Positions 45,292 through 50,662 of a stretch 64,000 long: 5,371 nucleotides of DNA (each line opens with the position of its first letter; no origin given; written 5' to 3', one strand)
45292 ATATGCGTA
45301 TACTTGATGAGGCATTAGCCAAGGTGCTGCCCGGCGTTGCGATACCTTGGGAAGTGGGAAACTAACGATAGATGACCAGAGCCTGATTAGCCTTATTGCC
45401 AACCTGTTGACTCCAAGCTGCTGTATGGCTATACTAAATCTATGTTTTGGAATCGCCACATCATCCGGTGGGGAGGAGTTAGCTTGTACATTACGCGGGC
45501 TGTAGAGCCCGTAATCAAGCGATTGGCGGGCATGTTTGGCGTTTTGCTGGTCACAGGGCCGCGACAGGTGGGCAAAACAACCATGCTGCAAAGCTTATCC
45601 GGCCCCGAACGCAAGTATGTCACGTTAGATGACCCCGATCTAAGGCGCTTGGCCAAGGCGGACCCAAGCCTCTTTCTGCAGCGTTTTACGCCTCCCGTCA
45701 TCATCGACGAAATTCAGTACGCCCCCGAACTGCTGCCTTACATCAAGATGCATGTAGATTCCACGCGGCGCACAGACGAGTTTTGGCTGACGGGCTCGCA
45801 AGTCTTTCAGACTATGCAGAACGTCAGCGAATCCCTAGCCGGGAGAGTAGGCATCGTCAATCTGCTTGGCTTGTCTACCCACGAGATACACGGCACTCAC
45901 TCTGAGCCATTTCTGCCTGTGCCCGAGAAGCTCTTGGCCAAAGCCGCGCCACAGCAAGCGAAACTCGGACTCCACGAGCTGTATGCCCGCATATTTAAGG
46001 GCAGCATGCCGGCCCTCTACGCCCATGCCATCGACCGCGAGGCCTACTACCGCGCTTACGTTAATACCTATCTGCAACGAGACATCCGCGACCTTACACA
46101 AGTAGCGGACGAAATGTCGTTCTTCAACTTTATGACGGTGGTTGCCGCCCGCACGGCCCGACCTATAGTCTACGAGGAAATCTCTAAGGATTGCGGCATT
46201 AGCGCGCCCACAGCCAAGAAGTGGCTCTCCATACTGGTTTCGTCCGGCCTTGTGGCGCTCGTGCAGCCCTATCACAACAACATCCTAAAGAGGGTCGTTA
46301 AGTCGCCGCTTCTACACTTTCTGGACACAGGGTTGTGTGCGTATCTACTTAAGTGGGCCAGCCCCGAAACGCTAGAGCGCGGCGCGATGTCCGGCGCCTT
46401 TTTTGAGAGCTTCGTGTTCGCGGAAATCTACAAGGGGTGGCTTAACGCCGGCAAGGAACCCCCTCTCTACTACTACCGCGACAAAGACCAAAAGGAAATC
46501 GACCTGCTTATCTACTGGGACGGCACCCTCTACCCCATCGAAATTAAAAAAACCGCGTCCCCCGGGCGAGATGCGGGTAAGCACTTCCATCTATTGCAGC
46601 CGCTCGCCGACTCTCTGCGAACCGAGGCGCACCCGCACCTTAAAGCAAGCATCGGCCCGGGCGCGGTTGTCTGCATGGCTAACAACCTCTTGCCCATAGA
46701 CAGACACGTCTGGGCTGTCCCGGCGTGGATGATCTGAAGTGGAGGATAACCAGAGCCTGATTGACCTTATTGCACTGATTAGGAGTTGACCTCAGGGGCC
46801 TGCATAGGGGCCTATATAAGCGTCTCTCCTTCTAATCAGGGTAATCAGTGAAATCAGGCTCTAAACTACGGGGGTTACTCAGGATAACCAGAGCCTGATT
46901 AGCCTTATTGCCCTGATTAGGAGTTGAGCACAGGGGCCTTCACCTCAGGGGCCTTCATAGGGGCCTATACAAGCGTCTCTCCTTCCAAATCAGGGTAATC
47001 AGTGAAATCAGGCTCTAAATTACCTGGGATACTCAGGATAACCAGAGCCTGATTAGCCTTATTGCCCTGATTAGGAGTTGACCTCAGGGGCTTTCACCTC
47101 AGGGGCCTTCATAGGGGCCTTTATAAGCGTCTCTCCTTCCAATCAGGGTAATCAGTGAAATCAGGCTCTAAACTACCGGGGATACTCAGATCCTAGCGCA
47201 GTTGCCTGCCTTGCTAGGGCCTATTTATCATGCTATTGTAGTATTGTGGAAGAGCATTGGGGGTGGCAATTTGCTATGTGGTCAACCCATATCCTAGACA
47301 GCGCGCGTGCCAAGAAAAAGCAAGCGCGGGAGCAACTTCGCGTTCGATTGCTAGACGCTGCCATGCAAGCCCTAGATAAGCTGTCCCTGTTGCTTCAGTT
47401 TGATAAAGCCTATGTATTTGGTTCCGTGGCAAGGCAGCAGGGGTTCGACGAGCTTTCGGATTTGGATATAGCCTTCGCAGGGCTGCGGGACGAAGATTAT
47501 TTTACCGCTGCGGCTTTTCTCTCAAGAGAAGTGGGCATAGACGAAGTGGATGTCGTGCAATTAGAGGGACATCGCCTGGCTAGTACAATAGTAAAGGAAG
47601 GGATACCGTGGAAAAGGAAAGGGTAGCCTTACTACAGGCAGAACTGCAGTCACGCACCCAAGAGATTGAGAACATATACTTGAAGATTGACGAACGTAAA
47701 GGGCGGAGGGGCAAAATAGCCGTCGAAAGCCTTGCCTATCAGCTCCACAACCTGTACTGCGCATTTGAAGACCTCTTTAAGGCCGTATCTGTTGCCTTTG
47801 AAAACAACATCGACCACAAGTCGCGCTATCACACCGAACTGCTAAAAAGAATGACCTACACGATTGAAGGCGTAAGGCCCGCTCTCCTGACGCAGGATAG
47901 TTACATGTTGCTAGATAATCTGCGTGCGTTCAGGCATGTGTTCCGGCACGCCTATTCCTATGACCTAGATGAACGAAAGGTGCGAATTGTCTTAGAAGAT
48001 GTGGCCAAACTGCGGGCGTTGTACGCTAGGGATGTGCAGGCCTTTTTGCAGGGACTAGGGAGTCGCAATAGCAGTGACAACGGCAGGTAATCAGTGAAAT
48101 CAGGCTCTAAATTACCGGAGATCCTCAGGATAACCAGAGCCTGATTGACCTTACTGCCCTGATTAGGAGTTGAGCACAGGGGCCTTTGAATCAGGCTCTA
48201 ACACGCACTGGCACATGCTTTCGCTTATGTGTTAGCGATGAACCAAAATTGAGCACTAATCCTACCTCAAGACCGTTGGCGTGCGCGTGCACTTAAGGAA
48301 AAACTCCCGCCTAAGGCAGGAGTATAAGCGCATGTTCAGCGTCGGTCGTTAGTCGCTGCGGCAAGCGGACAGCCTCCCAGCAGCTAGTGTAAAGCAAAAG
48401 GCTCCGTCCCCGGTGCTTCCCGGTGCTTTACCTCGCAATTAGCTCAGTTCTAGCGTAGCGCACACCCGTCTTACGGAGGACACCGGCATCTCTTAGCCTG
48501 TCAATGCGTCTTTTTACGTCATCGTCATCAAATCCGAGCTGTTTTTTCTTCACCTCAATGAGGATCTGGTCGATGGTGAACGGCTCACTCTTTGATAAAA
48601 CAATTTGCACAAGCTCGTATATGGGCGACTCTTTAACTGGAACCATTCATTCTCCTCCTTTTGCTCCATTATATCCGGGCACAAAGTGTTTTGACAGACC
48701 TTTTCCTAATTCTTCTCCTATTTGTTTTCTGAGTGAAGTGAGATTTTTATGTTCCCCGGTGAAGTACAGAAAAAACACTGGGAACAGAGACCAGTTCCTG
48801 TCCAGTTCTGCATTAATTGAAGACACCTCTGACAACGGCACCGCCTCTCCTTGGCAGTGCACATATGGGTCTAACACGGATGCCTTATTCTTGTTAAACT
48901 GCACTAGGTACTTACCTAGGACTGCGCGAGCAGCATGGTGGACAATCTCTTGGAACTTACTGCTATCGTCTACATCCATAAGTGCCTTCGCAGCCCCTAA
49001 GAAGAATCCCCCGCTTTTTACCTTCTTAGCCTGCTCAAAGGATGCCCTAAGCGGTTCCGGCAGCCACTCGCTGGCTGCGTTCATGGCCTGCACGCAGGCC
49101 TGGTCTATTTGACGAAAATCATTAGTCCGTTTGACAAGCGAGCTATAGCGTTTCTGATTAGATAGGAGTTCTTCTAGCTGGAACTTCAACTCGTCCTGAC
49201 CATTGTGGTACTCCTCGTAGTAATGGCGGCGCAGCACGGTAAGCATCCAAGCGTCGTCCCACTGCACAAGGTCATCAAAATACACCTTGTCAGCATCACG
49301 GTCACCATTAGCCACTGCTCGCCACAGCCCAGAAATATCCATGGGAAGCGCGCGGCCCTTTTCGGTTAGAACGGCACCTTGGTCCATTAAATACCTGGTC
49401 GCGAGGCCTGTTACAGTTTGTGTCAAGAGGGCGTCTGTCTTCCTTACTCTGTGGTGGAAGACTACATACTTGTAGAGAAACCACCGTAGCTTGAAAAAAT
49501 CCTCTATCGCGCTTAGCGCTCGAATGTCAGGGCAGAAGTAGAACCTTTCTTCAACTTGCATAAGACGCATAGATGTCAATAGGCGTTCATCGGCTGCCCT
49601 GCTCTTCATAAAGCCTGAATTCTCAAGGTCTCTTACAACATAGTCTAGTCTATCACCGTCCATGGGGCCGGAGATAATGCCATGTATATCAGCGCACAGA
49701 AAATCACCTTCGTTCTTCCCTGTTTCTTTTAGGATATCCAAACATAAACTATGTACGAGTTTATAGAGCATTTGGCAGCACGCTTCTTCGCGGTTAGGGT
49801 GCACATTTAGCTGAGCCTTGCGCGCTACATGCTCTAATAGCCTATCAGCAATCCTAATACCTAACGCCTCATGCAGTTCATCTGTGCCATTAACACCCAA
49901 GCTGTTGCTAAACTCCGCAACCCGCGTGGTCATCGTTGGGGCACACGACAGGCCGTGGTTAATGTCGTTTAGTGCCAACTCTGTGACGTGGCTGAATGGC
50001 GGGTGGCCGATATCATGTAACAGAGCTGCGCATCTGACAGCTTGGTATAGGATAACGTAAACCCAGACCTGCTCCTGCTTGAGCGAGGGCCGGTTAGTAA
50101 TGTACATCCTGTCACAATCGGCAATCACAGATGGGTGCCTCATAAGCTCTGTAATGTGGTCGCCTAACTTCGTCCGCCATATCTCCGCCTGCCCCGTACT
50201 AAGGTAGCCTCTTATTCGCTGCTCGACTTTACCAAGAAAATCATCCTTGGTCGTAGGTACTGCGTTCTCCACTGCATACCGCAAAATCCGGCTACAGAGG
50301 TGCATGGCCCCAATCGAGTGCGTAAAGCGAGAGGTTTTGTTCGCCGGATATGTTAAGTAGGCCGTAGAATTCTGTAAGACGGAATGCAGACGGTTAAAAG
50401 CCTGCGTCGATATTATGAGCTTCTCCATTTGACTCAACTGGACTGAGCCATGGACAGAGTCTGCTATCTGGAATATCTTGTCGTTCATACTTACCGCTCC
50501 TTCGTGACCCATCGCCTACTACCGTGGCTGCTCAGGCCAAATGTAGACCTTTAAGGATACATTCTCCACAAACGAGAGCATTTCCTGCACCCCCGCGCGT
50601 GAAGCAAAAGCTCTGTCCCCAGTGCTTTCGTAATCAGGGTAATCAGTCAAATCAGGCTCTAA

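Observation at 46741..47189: Architecture of the island unit: inverted arms of three 9-nt AATCAG iterons around a conserved 27-31-nt spacer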

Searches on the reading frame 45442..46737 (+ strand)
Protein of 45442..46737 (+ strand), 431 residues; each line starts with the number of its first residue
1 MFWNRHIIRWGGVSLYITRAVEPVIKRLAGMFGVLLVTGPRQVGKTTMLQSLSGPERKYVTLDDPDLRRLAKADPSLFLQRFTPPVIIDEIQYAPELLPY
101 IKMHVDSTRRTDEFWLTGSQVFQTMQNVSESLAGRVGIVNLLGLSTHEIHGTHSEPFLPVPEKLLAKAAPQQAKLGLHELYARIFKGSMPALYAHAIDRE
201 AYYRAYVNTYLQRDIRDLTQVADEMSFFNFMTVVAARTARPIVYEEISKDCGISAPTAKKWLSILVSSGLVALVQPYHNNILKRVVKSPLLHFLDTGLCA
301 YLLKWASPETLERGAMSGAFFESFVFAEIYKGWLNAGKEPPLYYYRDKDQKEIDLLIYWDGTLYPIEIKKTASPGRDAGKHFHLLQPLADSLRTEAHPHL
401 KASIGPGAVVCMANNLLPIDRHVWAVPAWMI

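Call 10: search_protein_families(library=pfam, proteins=[window:45442-46737:+], max_evalue=0.01)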
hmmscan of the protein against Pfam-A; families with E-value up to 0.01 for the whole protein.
window:45442-46737:+ (431 aa): 2 families
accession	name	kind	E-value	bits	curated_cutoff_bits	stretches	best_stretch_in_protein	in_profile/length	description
PF13635.12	DUF4143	-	1.9e-43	148.4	28.1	1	212-370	1-159/160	Domain of unknown function (DUF4143)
PF13173.12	AAA_14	-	3.1e-26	92.3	27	1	34-149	4-128/129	AAA domain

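Call 54: find_encoding_contigs(protein=window:45442-46737:+, flank=10000, max_places=10)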
Protein window:45442-46737:+ (431 aa): no gene with exactly this product is on record in the collection.

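Call 72: search_protein_families(library=padloc, proteins=[window:45442-46737:+], max_evalue=0.00001)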
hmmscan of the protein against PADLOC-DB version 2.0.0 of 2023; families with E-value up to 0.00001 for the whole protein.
window:45442-46737:+ (431 aa): 7 families
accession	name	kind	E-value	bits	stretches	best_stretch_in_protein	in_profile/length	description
PDLC04790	PDC-S01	-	1.6e-103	344.6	1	16-429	11-415/422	-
PDLC04789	PDC-S01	-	1.1e-50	170.8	1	17-373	2-343/375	-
PDLC04788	PDC-S01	-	5.6e-20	69.7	1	35-372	22-384/448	-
PDLC04791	PDC-S01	-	6e-20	69.3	2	204-377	186-358/395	-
PDLC04787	PDC-S01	-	2.2e-19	67.6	1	22-361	17-348/412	-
PDLC04786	PDC-S01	-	5.1e-16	56.4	1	86-373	91-389/439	-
PDLC04792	PDC-S01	-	2e-11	41.1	0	291-371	307-385/452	-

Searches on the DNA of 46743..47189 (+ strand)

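Call 98: search_dna_similar(query=window:46743-47189:+, collection=plasmids, mode=distant, max_evalue=0.001, max_rows=10)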
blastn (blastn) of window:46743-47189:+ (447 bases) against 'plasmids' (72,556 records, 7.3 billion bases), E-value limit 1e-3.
No match.

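Call 99: search_dna_similar(query=window:46743-47189:+, collection=phages, mode=distant, max_evalue=0.001, max_rows=10)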
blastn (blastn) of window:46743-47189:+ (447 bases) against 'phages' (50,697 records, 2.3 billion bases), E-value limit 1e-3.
No match.

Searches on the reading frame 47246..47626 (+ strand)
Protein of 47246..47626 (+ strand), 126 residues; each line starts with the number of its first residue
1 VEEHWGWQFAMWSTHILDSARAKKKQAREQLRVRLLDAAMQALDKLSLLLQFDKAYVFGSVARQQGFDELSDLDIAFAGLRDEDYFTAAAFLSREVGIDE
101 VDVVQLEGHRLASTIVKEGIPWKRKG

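Call 10: search_protein_families(library=pfam, proteins=[window:47246-47626:+], max_evalue=0.01)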
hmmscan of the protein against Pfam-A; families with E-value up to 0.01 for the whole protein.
window:47246-47626:+ (126 aa): 1 family
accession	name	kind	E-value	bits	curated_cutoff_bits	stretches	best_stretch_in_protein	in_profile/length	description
PF18765.7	Polbeta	-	1.9e-07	31.6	26.9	1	53-120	14-85/93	Polymerase beta, Nucleotidyltransferase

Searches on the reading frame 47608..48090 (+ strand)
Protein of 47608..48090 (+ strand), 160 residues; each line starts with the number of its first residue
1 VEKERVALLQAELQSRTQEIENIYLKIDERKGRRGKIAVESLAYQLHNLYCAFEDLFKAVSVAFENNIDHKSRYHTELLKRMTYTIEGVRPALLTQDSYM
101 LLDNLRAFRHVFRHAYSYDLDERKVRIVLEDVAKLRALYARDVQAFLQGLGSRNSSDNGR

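Call 10: search_protein_families(library=pfam, proteins=[window:47608-48090:+], max_evalue=0.01)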
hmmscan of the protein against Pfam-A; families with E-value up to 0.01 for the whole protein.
window:47608-48090:+ (160 aa): 2 families
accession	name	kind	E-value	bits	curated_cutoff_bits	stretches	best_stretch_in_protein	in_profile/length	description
PF20797.2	HepT-like_2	-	1e-27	96.8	27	1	42-149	2-109/110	HepT-like protein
PF18904.5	DUF5660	-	0.005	17.4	24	0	36-93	7-65/109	Domain of unknown function (DUF5660)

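Call 72: search_protein_families(library=padloc, proteins=[window:47608-48090:+], max_evalue=0.00001)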
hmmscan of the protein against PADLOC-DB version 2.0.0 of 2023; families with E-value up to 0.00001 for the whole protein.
window:47608-48090:+ (160 aa): 0 families

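Call 93: find_encoding_contigs(protein=window:47608-48090:+, flank=3000, max_places=10)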
Protein window:47608-48090:+ (160 aa): 11 contigs read that carry it; 2 places shown.
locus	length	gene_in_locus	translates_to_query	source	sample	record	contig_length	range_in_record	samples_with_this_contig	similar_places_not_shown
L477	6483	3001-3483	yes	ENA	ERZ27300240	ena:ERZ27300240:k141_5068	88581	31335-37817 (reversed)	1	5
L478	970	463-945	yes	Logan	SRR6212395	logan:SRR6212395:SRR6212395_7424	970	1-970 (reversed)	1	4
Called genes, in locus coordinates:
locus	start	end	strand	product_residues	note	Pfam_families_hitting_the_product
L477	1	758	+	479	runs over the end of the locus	PF02878:PGM_PMM_I, PF02879:PGM_PMM_II, PF02880:PGM_PMM_III, PF00408:PGM_PMM_IV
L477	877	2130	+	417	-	PF13173:AAA_14, PF13635:DUF4143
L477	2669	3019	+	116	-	PF18765:Polbeta (weak)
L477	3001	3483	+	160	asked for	PF20797:HepT-like_2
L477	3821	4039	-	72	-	-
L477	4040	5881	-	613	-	PF01966:HD (faint)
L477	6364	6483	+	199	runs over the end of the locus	PF13338:AbiEi_4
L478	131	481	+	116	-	PF18765:Polbeta (weak)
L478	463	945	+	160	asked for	PF20797:HepT-like_2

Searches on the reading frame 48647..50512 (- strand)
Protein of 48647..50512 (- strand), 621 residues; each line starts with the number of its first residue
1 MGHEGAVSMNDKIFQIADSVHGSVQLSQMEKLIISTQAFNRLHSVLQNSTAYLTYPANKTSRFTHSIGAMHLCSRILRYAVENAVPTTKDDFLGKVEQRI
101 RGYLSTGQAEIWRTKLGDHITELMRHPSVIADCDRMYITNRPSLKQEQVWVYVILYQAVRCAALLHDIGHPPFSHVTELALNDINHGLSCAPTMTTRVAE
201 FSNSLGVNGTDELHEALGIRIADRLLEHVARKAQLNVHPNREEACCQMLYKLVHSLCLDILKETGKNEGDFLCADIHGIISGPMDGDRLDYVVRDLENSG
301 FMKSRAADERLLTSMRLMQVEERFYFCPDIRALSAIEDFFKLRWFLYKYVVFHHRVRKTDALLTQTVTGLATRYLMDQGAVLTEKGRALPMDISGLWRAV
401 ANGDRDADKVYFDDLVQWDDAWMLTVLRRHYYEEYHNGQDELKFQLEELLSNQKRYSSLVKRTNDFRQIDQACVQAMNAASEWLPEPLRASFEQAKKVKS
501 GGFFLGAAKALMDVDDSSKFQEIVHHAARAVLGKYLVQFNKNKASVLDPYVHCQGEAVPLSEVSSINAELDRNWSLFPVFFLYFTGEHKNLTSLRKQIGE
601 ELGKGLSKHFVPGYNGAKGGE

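Call 10: search_protein_families(library=pfam, proteins=[window:48647-50512:-], max_evalue=0.01)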
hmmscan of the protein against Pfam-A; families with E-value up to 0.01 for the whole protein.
window:48647-50512:- (621 aa): 1 family
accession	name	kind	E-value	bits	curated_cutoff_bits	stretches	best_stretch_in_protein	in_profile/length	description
PF01966.28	HD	-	1.9e-05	25.3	22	1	159-186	27-49/116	HD domain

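Call 72: search_protein_families(library=padloc, proteins=[window:48647-50512:-], max_evalue=0.00001)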
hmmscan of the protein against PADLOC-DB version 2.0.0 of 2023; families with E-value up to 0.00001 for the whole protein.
window:48647-50512:- (621 aa): 1 family
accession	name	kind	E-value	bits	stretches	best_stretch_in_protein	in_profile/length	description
PDLC02374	dGTPase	-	3.1e-08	31.4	1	34-185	49-126/395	-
